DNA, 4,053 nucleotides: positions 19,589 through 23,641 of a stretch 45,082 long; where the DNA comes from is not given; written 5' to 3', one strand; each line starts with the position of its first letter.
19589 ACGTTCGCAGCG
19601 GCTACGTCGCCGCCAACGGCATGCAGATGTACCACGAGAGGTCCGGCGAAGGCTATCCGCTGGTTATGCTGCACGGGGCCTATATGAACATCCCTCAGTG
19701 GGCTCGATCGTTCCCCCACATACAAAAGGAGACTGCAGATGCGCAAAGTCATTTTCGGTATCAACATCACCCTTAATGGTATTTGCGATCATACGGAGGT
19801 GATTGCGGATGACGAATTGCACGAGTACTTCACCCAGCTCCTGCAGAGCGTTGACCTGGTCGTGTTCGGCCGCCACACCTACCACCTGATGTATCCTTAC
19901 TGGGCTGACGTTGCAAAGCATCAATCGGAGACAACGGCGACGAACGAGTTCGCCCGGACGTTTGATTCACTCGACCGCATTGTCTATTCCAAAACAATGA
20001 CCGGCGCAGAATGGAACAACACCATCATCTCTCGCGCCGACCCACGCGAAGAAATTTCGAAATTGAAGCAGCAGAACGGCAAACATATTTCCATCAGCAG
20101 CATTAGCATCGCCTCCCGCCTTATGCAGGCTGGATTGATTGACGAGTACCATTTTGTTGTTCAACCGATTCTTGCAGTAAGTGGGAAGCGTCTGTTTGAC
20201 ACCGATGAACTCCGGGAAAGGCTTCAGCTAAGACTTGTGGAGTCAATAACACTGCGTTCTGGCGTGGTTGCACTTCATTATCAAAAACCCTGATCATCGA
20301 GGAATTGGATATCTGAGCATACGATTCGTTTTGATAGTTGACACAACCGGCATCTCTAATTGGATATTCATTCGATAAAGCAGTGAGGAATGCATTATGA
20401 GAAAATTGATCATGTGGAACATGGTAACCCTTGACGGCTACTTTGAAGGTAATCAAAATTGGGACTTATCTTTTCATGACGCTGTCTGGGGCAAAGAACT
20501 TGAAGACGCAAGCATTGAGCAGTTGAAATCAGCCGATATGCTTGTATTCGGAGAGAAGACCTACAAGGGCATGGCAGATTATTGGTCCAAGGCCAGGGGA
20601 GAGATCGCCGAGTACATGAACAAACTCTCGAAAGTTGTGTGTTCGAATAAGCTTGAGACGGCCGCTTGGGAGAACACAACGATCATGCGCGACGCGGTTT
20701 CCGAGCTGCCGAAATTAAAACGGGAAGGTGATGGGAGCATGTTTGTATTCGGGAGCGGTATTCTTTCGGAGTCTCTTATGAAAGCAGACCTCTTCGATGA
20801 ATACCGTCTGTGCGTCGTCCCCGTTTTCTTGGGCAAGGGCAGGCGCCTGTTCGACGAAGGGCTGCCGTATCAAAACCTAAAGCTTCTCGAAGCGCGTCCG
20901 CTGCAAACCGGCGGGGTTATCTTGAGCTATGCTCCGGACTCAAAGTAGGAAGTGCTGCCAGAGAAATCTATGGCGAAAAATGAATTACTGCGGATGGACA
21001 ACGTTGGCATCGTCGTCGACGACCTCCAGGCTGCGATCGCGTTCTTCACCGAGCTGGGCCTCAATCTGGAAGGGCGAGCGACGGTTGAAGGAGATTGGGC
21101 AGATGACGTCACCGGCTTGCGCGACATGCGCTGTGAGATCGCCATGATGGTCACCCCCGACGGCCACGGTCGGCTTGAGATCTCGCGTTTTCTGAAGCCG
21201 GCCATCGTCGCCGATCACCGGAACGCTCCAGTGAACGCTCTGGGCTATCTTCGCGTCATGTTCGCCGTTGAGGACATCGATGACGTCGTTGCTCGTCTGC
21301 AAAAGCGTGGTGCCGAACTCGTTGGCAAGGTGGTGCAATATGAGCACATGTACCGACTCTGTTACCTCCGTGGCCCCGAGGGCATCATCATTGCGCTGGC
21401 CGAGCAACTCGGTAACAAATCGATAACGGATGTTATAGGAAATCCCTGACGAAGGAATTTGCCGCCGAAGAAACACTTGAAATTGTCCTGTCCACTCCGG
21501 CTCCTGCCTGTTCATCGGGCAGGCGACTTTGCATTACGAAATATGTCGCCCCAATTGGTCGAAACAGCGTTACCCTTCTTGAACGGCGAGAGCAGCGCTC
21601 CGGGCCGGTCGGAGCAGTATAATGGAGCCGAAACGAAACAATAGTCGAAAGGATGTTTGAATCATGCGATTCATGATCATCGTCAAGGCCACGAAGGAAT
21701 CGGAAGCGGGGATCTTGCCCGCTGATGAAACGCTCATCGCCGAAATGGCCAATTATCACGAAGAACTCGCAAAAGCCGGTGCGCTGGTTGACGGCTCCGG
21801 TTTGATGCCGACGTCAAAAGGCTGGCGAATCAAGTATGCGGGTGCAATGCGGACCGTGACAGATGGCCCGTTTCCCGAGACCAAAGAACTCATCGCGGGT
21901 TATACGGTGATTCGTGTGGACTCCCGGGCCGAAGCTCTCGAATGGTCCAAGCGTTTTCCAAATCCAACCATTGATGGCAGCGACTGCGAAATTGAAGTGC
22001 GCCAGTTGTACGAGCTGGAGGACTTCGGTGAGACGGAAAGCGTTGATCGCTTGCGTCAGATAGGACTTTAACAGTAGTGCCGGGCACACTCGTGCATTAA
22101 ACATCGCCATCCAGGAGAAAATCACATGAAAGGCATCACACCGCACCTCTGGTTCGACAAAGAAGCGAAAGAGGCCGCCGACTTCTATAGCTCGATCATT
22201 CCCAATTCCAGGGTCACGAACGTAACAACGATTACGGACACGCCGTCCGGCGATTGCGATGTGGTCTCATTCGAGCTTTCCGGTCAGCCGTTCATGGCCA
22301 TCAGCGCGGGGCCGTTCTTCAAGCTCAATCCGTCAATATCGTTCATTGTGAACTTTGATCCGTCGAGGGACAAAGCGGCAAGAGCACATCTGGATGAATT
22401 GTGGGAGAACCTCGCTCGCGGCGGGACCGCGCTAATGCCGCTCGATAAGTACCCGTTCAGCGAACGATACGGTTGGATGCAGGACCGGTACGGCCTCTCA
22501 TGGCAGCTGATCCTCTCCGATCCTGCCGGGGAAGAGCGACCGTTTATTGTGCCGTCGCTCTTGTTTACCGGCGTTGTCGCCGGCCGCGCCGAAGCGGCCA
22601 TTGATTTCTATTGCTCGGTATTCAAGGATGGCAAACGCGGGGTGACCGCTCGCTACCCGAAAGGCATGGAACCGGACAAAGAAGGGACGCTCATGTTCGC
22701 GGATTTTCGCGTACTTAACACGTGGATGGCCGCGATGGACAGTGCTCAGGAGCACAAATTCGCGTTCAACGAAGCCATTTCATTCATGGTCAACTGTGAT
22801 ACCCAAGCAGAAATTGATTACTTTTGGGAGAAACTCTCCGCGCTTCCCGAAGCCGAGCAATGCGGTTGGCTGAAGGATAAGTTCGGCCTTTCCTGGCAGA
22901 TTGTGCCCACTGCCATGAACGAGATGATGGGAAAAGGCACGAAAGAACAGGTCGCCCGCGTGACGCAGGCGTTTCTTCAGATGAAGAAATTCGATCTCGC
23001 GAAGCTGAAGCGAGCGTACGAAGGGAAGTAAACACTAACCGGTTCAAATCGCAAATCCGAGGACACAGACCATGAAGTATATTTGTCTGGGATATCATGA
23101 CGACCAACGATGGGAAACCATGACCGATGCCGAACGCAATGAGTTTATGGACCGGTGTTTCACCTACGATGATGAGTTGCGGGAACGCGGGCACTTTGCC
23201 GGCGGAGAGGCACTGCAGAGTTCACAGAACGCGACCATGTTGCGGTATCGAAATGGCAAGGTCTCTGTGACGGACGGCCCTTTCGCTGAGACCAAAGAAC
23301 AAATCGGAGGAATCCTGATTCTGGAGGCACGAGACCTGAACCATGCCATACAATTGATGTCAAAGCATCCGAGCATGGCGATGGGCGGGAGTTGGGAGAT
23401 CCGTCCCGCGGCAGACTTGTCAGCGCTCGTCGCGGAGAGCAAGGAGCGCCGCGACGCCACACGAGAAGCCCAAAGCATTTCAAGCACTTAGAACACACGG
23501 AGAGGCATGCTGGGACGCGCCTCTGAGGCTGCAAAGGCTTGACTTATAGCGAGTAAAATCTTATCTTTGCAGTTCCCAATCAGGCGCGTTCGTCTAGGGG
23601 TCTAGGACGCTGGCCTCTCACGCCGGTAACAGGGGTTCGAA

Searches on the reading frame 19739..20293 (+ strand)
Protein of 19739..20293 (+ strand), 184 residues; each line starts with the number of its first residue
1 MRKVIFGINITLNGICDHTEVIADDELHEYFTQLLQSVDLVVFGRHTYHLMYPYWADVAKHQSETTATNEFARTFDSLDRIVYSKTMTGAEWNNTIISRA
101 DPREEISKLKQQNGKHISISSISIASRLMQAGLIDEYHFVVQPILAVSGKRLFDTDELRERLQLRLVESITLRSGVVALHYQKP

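Call 13: search_protein_families(library=pfam, proteins=[window:19739-20293:+])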
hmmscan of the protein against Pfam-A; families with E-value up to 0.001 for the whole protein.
window:19739-20293:+ (184 aa): 1 family
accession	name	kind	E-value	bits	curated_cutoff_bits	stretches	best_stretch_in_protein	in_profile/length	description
PF01872.23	RibD_C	-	3.5e-12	47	24.1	1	19-177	22-196/197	RibD C-terminal domain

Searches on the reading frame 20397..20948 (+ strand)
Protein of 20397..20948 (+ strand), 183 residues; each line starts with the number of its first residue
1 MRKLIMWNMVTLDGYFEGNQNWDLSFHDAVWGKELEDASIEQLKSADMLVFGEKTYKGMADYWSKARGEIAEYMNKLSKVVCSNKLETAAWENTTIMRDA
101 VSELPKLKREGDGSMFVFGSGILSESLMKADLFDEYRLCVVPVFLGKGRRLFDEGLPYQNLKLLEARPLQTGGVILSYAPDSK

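Call 13: search_protein_families(library=pfam, proteins=[window:20397-20948:+])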
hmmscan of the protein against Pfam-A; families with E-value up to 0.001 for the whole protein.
window:20397-20948:+ (183 aa): 1 family
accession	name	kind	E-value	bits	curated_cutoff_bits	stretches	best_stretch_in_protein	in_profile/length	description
PF01872.23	RibD_C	-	1.9e-19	70.7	24.1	1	2-172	1-194/197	RibD C-terminal domain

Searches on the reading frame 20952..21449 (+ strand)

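Call 13: search_protein_families(library=pfam, proteins=[window:20952-21449:+])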
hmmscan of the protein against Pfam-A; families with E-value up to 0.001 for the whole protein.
window:20952-21449:+ (165 aa): 4 families
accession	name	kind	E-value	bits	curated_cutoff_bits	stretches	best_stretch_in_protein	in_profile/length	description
PF13669.12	Glyoxalase_4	-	1.1e-08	35.7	27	1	18-138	3-109/109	Glyoxalase/Bleomycin resistance protein/Dioxygenase superfamily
PF00903.31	Glyoxalase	-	4.5e-08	33.9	20.6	1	15-147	2-119/121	Glyoxalase/Bleomycin resistance protein/Dioxygenase superfamily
PF22677.2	Ble-like_N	-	0.00013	22.1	24.5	1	17-39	4-27/41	Bleomycin resistance protein-like N-terminal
PF13468.12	Glyoxalase_3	-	0.00091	19.8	25.1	0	16-122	2-101/176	Glyoxalase-like domain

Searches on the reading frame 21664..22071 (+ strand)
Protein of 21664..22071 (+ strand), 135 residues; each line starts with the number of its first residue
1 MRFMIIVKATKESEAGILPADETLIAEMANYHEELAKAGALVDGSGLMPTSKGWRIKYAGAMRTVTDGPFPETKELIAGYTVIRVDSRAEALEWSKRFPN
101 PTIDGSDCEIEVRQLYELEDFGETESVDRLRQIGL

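Call 13: search_protein_families(library=pfam, proteins=[window:21664-22071:+])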
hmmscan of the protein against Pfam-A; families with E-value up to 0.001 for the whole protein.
window:21664-22071:+ (135 aa): 1 family
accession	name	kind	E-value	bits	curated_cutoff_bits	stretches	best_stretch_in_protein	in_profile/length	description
PF03795.20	YCII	-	9.6e-16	58.5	24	1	1-113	1-92/95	YCII-related domain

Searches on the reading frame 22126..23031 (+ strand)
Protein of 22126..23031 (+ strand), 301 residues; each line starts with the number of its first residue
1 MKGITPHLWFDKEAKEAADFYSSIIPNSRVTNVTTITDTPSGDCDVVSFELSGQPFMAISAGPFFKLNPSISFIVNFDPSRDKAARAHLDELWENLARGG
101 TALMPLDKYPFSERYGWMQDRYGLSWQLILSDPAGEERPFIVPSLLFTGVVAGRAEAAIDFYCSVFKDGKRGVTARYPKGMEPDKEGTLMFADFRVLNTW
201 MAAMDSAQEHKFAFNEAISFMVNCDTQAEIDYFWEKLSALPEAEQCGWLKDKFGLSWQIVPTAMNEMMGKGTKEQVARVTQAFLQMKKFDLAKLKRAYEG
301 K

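Call 13: search_protein_families(library=pfam, proteins=[window:22126-23031:+])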
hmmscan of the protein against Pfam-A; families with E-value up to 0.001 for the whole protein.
window:22126-23031:+ (301 aa): 2 families
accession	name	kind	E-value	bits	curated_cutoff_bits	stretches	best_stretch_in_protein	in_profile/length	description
PF06983.19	3-dmu-9_3-mt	-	7.9e-68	226.7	24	2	141-260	3-116/116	3-demethylubiquinone-9 3-methyltransferase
PF00903.31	Glyoxalase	-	4.4e-05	24.3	20.6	0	148-239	5-90/121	Glyoxalase/Bleomycin resistance protein/Dioxygenase superfamily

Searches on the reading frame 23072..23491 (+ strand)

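Call 13: search_protein_families(library=pfam, proteins=[window:23072-23491:+])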
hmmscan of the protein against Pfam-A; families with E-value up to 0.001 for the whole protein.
window:23072-23491:+ (139 aa): 1 family
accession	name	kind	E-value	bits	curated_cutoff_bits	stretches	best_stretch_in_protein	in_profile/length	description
PF03795.20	YCII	-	3.1e-19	69.7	24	1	1-112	1-90/95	YCII-related domain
